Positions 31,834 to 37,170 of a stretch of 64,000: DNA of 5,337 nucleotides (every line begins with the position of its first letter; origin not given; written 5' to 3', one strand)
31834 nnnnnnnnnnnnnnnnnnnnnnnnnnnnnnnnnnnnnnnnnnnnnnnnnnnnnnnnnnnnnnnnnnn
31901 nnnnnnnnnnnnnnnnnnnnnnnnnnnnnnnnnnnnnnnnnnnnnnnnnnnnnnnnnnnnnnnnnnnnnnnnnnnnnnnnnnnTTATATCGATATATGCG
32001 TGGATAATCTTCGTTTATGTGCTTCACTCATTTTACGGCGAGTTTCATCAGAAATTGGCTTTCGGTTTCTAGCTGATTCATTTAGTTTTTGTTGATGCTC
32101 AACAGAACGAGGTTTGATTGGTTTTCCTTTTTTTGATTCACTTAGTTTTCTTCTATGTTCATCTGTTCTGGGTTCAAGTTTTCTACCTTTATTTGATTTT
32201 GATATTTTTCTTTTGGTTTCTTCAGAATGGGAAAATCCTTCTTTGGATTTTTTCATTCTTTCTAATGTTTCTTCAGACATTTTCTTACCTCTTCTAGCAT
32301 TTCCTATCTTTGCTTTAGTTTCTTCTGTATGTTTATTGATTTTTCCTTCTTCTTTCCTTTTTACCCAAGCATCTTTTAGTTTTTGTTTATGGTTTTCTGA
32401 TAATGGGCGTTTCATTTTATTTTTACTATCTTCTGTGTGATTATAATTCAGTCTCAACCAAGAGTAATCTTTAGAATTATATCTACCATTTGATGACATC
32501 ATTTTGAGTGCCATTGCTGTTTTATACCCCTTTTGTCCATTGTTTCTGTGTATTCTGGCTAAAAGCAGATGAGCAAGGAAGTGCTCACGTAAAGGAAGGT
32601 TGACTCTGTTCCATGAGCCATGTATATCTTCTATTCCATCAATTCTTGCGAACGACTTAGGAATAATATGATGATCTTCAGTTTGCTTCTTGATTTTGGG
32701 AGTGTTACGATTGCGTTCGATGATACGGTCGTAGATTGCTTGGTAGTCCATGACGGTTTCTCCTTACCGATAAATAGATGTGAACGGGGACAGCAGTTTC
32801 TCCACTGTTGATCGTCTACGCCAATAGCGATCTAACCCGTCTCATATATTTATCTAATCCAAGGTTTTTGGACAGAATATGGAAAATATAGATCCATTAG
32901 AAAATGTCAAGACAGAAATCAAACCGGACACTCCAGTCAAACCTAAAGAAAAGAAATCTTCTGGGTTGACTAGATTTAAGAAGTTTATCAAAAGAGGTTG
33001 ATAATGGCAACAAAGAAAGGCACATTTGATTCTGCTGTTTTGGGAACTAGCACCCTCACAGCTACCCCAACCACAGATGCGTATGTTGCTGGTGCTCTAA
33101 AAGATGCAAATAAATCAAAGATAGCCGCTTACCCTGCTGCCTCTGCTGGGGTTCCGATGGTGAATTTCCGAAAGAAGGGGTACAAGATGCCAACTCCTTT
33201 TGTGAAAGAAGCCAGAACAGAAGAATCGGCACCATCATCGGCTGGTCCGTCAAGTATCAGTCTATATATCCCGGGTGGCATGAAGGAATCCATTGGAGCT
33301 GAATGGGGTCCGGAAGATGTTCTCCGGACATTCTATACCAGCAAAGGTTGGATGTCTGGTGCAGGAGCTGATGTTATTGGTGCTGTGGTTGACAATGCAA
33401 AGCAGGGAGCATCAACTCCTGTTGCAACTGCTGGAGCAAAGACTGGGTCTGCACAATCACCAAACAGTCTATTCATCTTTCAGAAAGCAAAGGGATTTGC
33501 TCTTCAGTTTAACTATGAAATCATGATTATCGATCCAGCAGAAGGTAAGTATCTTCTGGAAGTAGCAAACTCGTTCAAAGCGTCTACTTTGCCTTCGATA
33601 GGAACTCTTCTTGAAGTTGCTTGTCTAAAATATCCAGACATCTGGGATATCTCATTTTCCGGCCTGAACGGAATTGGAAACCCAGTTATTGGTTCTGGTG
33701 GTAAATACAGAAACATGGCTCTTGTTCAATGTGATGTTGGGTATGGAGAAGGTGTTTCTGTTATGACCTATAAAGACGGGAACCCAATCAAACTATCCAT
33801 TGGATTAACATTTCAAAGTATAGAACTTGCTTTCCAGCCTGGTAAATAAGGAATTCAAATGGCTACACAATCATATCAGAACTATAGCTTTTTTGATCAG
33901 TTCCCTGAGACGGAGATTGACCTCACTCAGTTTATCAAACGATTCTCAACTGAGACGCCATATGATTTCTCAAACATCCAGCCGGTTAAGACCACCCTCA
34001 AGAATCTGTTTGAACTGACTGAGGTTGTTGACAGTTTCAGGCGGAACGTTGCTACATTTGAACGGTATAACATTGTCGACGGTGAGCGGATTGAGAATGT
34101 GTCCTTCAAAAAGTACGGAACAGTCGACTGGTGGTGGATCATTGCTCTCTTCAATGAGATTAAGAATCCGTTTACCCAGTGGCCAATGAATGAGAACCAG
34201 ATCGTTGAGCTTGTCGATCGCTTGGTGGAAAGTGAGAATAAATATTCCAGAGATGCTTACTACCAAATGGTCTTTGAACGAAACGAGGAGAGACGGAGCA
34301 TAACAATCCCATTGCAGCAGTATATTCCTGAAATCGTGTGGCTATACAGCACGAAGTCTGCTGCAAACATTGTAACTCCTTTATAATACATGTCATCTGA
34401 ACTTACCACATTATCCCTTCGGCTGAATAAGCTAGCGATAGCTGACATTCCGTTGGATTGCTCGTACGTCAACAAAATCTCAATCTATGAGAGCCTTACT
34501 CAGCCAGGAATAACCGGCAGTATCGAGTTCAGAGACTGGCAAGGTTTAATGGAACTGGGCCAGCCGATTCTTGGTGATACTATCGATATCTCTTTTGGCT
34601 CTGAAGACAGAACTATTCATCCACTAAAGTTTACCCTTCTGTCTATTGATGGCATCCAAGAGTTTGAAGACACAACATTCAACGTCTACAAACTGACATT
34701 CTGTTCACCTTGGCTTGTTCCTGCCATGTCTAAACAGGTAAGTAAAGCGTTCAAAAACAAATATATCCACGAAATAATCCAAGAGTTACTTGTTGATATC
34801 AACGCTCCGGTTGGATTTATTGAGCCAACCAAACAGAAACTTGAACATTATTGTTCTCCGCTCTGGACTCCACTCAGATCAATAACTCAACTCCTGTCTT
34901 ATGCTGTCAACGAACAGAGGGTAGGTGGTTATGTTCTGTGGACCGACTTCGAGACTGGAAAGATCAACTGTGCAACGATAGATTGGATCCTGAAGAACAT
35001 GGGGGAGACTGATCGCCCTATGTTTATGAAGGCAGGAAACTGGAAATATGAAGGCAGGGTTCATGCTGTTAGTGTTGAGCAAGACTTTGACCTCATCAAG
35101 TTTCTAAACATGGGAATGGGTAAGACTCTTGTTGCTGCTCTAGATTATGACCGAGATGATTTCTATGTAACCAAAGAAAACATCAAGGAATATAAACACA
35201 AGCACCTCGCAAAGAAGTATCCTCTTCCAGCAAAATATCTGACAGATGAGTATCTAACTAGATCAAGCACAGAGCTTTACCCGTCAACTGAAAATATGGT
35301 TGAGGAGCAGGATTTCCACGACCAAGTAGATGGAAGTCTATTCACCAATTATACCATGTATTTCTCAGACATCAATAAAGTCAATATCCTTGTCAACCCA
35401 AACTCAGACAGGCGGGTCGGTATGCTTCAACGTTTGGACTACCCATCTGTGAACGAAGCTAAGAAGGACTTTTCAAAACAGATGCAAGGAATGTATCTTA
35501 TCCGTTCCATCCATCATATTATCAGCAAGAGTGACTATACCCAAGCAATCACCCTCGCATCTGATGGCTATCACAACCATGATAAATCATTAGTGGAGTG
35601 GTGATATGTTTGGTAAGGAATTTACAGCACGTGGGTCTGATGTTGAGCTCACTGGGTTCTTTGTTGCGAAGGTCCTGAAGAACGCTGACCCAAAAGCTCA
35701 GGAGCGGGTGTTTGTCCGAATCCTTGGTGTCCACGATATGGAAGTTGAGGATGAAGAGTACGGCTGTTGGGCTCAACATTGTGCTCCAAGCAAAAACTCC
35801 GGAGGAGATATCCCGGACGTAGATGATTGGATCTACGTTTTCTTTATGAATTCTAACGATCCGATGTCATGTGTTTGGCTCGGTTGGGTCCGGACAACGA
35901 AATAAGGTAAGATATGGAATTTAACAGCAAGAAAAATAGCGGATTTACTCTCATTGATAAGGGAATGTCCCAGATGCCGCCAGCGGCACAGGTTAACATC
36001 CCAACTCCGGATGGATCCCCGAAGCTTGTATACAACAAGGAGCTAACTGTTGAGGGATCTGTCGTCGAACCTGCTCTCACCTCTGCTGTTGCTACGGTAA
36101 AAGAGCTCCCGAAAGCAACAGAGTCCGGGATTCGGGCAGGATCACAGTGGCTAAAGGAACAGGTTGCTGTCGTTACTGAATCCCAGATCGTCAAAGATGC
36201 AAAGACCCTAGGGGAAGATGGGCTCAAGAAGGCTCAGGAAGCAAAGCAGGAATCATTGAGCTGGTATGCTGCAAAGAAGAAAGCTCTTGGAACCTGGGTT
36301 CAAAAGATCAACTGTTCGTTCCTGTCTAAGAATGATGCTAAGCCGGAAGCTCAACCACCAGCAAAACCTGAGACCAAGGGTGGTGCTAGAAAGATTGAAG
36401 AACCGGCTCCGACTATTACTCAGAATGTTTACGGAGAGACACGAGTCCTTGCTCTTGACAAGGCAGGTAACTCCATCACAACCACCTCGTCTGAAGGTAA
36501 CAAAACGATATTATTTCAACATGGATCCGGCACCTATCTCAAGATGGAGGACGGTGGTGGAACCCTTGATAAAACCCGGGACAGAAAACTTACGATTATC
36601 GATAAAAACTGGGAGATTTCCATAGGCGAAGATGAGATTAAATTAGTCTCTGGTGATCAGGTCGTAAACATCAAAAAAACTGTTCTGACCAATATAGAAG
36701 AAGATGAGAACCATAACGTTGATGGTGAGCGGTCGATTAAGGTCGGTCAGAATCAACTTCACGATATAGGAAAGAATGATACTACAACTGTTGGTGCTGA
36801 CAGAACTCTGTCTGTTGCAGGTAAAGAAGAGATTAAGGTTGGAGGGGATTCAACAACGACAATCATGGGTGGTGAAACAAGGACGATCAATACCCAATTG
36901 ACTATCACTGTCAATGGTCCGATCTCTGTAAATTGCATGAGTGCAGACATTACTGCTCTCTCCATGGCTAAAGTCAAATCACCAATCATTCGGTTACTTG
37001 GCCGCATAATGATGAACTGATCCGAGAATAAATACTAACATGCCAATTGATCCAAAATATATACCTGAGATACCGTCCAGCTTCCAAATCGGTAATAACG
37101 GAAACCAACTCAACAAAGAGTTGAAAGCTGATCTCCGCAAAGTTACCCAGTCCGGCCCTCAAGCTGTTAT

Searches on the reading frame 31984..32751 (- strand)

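Call 12: search_protein_families(library=pfam, proteins=[window:31984-32751:-], max_evalue=0.01)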
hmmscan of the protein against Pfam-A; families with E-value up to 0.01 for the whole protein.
window:31984-32751:- (255 aa): 1 family
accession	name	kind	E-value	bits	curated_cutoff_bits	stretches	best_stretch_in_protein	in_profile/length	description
PF07460.16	NUMOD3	-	3.1e-18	65.9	20.4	2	172-190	1-19/37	NUMOD3 motif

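Call 50: search_protein_families(library=pfam, proteins=[window:31984-32751:-], max_evalue=0.1)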
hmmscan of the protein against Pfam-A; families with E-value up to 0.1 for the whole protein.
window:31984-32751:- (255 aa): 1 family
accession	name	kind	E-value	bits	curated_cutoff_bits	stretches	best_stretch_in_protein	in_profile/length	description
PF07460.16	NUMOD3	-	3.1e-18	65.9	20.4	4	172-190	1-19/37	NUMOD3 motif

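Call 51: search_protein_families(library=phrogs, proteins=[window:31984-32751:-], max_evalue=0.001)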
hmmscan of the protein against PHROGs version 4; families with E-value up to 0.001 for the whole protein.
window:31984-32751:- (255 aa): 4 families
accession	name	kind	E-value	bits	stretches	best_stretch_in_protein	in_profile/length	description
phrog_655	-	DNA, RNA and nucleotide metabolism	8.7e-36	125.5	1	1-163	27-168/343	homing endonuclease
phrog_314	-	DNA, RNA and nucleotide metabolism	3.4e-08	33.9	0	137-171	279-317/574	homing endonuclease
phrog_12434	-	DNA, RNA and nucleotide metabolism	5.9e-05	23.7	1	19-154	33-163/292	HNH endonuclease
phrog_24910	-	unknown function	0.00022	22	0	132-184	38-90/169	-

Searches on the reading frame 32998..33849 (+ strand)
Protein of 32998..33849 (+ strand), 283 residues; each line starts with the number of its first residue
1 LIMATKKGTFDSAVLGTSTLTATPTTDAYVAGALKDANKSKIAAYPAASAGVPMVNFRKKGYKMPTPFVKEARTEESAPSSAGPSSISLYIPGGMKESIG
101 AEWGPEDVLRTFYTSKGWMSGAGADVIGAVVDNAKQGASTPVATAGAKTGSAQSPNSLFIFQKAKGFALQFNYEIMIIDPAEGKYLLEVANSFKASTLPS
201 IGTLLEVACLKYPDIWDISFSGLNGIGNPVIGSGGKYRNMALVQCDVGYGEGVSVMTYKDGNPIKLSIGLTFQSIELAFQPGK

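Call 12: search_protein_families(library=pfam, proteins=[window:32998-33849:+], max_evalue=0.01)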
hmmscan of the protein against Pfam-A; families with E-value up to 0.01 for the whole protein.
window:32998-33849:+ (283 aa): 0 families

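Call 52: search_protein_families(library=phrogs, proteins=[window:32998-33849:+], max_evalue=0.00001)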
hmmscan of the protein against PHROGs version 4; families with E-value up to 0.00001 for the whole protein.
window:32998-33849:+ (283 aa): 1 family
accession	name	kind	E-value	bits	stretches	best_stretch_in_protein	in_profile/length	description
phrog_230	-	tail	5.6e-10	39.9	1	76-277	338-576/628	baseplate tail tube cap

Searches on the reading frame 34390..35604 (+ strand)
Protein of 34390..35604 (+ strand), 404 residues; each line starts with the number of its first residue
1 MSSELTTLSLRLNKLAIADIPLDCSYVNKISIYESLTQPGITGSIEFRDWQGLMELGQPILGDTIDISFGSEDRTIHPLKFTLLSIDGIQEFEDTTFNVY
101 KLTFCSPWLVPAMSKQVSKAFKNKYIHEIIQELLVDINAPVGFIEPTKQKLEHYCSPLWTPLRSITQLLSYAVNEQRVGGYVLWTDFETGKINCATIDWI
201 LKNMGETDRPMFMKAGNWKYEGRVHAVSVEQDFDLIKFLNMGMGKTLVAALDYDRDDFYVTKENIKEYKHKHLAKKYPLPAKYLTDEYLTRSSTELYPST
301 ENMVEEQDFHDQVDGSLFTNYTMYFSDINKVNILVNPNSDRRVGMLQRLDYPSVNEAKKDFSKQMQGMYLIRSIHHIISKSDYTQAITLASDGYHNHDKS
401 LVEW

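Call 52: search_protein_families(library=phrogs, proteins=[window:34390-35604:+], max_evalue=0.00001)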
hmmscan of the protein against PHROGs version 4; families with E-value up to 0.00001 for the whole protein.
window:34390-35604:+ (404 aa): 1 family
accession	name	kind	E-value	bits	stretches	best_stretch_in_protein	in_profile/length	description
phrog_350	-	tail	1.2e-36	127.6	1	26-399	34-433/436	tail protein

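Call 64: search_dna_similar(query=window:34390-35604:+, collection=phages, mode=protein, max_rows=12)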
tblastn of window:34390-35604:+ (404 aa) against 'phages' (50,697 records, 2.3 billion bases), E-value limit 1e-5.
Records with a match: 6; places in all: 6; records where one place covers at least 80% of the query: 6.
Best place of each record, by identity: <60% 6.
By first word of the organism name: Synechococcus 6.
By host as written in the record: Synechococcus sp. MW02 6.
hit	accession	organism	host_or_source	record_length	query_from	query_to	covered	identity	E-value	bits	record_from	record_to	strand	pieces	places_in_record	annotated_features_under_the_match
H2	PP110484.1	Synechococcus phage MA01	Synechococcus sp. MW02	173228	30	391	90%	23.4%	5e-7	58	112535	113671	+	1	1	hypothetical protein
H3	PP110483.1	Synechococcus phage MA10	Synechococcus sp. MW02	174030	30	391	90%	23.4%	5e-7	58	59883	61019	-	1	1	hypothetical protein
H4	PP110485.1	Synechococcus phage ME01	Synechococcus sp. MW02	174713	30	391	90%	23.4%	5e-7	58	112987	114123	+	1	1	hypothetical protein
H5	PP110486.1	Synechococcus phage MC09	Synechococcus sp. MW02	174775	30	391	90%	23.4%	5e-7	58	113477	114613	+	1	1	hypothetical protein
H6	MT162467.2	Synechococcus phage S-H34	Synechococcus sp. MW02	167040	30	391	90%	22.4%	3e-6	56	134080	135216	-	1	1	hypothetical protein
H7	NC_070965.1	Synechococcus phage S-H34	Synechococcus sp. MW02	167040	30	391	90%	22.4%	3e-6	56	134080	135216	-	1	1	tail protein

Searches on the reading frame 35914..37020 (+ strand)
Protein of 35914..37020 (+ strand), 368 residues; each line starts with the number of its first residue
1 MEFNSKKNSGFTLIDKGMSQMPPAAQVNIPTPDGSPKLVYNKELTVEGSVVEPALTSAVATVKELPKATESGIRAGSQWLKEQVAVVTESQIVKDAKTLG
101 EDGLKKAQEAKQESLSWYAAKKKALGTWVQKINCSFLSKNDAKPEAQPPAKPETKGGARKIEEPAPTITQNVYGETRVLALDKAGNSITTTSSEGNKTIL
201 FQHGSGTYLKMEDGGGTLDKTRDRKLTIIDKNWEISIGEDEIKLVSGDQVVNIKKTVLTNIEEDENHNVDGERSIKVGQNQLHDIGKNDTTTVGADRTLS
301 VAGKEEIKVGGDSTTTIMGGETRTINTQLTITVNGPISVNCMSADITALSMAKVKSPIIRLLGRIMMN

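Call 52: search_protein_families(library=phrogs, proteins=[window:35914-37020:+], max_evalue=0.00001)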
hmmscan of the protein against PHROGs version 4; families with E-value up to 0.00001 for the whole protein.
window:35914-37020:+ (368 aa): 1 family
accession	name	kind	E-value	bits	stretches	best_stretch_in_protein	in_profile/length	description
phrog_430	-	tail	4.8e-14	52.7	1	194-341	354-501/868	baseplate hub subunit and tail lysozyme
